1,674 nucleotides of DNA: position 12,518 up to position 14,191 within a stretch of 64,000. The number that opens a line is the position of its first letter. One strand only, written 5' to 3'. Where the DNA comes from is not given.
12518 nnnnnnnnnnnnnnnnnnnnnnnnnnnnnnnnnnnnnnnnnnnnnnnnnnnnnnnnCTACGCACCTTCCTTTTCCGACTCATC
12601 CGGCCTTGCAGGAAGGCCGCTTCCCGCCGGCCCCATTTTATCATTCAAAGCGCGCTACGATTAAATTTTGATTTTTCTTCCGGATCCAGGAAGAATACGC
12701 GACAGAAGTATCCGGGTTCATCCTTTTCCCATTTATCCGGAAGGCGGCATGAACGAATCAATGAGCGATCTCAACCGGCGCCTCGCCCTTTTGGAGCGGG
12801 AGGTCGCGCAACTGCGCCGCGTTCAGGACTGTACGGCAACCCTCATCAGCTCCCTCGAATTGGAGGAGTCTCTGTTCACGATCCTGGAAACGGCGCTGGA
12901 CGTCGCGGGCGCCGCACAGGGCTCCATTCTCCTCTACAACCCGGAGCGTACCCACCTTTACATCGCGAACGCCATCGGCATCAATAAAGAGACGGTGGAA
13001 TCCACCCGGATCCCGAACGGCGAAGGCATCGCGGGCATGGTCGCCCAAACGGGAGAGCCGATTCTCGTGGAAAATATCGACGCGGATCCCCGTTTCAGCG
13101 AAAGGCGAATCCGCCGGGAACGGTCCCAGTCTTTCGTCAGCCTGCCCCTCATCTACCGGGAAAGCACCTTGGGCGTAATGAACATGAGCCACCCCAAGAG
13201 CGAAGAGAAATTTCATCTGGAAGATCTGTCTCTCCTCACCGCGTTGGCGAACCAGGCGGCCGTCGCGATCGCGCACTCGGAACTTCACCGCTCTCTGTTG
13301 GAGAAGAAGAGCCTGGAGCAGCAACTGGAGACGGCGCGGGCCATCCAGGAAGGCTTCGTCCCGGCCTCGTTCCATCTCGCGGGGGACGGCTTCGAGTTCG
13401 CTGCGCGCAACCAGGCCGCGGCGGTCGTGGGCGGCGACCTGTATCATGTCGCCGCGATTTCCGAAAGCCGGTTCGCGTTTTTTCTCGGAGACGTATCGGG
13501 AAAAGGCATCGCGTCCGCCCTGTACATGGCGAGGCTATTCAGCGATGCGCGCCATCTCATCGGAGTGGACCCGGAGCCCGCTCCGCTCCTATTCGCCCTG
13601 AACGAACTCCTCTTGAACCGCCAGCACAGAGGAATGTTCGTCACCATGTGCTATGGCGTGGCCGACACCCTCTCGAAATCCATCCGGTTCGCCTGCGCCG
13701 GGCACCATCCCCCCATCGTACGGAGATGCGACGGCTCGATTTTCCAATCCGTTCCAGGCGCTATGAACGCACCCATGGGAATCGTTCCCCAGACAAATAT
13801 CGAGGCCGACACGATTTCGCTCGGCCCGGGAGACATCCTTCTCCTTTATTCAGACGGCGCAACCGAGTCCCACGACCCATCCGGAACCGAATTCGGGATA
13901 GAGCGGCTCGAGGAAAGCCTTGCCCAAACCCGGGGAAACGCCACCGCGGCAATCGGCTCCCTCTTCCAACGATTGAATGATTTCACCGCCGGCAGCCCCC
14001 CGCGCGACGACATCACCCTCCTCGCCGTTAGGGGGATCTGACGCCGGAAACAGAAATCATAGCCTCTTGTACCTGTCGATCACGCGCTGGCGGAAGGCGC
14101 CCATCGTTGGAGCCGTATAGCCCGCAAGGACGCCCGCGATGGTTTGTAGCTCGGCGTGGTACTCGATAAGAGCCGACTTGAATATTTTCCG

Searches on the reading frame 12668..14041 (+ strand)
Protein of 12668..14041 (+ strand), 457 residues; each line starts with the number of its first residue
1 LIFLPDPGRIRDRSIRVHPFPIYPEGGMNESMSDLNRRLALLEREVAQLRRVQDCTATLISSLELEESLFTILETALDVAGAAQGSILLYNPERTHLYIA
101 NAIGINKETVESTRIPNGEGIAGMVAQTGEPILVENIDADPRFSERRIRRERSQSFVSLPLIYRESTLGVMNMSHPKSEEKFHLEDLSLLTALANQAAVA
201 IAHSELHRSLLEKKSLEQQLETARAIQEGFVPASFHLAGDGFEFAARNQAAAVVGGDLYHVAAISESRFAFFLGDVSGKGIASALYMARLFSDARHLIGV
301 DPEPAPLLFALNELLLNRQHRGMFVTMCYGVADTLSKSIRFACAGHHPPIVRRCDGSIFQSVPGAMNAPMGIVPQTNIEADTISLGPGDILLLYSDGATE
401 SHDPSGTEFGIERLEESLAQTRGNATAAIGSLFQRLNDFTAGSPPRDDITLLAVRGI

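Call 62: search_protein_families(library=pfam, proteins=[window:12668-14041:+], max_evalue=0.001)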
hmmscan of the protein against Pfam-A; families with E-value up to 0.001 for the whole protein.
window:12668-14041:+ (457 aa): 4 families
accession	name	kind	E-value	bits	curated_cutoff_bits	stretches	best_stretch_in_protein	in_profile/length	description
PF07228.17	SpoIIE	-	6.4e-43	147.4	25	1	266-455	2-190/192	Stage II sporulation protein E (SpoIIE)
PF13185.12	GAF_2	-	1.9e-21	77.1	28.6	1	64-202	3-136/136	GAF domain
PF01590.32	GAF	-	3.9e-21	76.4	22.4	1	64-201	1-133/133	GAF domain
PF13492.12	GAF_3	-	1.2e-11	45.5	27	1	65-203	2-129/129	GAF domain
